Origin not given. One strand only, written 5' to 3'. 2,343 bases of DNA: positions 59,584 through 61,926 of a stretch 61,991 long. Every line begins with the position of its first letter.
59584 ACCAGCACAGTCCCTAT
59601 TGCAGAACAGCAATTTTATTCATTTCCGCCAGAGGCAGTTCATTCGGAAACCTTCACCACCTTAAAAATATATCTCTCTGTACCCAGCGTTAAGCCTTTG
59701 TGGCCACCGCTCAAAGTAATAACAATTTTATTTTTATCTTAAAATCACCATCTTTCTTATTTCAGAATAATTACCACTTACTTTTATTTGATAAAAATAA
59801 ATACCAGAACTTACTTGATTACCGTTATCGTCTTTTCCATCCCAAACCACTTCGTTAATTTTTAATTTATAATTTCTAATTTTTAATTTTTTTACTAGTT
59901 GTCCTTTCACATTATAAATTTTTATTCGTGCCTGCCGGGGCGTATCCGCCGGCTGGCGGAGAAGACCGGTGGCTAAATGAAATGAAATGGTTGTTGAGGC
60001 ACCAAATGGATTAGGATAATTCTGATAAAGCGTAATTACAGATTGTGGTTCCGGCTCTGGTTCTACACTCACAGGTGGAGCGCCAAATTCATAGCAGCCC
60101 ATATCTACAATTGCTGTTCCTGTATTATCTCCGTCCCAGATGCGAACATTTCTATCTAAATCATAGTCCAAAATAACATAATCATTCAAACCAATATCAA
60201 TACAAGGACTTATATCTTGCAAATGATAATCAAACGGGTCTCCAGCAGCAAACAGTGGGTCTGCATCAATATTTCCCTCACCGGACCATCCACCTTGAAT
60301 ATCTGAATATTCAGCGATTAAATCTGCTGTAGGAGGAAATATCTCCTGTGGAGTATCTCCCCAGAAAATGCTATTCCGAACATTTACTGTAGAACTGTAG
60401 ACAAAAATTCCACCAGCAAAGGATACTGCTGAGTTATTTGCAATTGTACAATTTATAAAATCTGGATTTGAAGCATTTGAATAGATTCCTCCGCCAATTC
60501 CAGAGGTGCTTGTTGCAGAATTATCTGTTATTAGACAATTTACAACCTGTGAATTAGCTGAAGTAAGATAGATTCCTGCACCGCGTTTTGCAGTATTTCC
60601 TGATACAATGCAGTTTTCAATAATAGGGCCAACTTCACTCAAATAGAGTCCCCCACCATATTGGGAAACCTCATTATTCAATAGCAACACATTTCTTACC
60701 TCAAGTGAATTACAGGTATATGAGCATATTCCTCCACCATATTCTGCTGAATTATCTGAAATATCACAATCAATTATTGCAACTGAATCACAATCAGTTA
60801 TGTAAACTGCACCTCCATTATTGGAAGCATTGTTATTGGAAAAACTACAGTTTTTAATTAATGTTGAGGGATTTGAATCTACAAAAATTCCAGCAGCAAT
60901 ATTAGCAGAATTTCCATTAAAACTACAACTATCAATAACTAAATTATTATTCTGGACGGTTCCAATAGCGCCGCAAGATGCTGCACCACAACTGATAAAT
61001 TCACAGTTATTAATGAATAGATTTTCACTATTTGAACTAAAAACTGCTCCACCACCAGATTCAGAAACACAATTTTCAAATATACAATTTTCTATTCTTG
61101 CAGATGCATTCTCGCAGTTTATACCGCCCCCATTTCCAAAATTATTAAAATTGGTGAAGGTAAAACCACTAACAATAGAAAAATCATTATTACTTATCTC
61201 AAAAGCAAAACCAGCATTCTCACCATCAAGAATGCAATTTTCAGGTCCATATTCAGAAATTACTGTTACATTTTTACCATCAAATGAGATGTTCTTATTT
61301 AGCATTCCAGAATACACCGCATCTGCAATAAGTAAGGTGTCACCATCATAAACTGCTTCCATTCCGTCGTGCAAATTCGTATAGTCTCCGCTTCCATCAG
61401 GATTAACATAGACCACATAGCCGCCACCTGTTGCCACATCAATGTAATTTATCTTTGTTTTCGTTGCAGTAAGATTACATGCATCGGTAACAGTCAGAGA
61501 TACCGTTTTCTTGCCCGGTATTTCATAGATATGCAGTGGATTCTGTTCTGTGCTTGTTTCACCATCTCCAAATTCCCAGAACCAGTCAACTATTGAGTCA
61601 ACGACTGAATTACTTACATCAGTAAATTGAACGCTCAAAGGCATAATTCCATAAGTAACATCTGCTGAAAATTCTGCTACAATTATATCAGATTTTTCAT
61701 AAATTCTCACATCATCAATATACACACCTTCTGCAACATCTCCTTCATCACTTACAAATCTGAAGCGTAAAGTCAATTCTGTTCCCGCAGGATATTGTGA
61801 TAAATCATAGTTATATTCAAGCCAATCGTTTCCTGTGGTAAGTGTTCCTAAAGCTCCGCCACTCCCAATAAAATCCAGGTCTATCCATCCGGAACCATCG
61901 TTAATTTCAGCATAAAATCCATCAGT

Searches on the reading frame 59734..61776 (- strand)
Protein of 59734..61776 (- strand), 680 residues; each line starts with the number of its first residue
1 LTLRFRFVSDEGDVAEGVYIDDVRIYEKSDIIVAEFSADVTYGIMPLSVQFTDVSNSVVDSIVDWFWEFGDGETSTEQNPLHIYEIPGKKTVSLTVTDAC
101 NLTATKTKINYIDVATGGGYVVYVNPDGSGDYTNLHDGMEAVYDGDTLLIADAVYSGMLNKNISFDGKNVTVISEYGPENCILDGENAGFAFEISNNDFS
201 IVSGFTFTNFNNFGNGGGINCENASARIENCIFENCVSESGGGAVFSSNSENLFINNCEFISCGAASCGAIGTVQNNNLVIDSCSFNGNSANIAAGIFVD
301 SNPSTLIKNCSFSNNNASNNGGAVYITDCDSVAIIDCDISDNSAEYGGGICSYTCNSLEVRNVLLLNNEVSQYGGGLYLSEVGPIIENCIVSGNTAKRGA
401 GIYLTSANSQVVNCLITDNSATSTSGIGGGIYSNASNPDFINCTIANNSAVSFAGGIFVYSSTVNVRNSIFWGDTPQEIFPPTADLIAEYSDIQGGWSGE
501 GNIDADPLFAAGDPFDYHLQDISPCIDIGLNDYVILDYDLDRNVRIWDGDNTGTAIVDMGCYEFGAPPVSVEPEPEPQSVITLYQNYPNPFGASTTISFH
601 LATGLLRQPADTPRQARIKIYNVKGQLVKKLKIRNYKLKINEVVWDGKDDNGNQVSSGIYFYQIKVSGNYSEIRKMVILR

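Call 75: search_protein_families(library=pfam, proteins=[window:59734-61776:-], max_evalue=0.001)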
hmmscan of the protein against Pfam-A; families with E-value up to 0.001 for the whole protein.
window:59734-61776:- (680 aa): 7 families
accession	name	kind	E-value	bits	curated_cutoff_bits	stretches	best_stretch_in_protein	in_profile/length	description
PF13229.12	Beta_helix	-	3.9e-18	66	25.9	2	323-473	2-136/158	Right handed beta helix region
PF18911.6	PKD_4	-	4.9e-14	52.6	27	1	48-110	19-81/85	PKD domain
PF00801.26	PKD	-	4.3e-09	36.7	23.5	1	46-109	14-78/80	PKD domain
PF13860.13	FlgD_ig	-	1.3e-08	35.1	27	1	614-669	23-76/79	FlgD Ig-like domain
PF13585.12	CHU_C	-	2.8e-07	31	27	1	614-671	27-77/86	CHU_C Type IX secretion signal domain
PF18962.6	Por_Secre_tail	-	3.6e-07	30.8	27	1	587-678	2-75/75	Secretion system C-terminal sorting domain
PF02415.23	Chlam_PMP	-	0.00054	20.4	20.6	0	309-326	1-18/19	Chlamydia polymorphic membrane protein (Chlamydia_PMP) repeat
